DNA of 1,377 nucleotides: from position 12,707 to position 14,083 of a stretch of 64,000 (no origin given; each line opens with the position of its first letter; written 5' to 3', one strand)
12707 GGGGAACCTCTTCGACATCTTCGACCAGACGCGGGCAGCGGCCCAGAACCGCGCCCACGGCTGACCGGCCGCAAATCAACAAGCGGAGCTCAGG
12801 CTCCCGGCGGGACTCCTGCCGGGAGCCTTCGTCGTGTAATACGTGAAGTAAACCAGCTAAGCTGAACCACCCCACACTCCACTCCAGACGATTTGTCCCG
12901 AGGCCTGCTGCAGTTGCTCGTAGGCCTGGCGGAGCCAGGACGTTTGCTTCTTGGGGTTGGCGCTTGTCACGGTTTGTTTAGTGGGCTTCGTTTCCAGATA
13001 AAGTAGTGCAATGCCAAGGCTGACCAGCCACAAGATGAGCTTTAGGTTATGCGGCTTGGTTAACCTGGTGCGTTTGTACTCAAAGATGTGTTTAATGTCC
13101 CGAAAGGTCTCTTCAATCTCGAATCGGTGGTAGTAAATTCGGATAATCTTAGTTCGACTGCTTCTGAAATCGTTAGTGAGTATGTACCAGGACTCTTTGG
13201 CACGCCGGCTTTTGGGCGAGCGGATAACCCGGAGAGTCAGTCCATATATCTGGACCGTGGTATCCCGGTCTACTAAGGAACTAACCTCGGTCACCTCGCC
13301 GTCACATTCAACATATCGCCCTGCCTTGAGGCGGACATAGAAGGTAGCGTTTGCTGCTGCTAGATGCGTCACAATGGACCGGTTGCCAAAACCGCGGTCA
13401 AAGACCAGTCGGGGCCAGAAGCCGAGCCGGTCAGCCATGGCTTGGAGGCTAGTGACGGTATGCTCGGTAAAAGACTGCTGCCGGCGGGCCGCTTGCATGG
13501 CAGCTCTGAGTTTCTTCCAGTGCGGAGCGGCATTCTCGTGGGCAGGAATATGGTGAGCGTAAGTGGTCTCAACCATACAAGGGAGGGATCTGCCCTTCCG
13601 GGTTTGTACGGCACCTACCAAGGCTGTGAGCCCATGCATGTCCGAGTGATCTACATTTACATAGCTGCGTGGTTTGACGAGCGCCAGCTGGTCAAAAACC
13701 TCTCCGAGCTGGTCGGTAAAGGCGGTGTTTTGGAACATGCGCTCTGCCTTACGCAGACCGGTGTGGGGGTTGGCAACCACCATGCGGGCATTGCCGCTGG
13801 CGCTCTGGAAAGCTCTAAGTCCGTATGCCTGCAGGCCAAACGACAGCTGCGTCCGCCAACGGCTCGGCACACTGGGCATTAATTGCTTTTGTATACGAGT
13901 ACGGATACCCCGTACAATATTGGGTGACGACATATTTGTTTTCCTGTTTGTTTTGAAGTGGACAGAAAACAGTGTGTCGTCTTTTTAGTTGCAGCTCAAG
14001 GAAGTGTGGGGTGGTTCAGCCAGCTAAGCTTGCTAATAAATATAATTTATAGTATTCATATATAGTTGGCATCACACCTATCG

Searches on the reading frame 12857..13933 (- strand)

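Call 22: search_protein_families(library=ncbifam, proteins=[window:12857-13933:-], max_evalue=0.00001)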
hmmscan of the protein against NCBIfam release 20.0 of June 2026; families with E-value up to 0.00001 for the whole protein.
window:12857-13933:- (358 aa): 5 families
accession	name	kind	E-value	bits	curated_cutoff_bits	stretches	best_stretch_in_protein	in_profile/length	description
NF033591.1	transpos_IS4_2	equivalog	5.2e-20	71.8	152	1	172-342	118-315/340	IS4 family transposase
NF033592.1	transpos_IS4_1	equivalog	2.1e-10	40.3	115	1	176-311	180-328/332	IS4 family transposase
NF041680.1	transp_NF041680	equivalog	7.7e-08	31.8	440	0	231-313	283-367/439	NF041680 family putative transposase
NF049999.1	transpos_IS701_3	equivalog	1.1e-07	31.2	170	1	236-349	279-391/412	IS701 family transposase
NF049921.1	transpos_IS701_2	equivalog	7.5e-07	28.9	250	1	157-293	129-269/318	IS701 family transposase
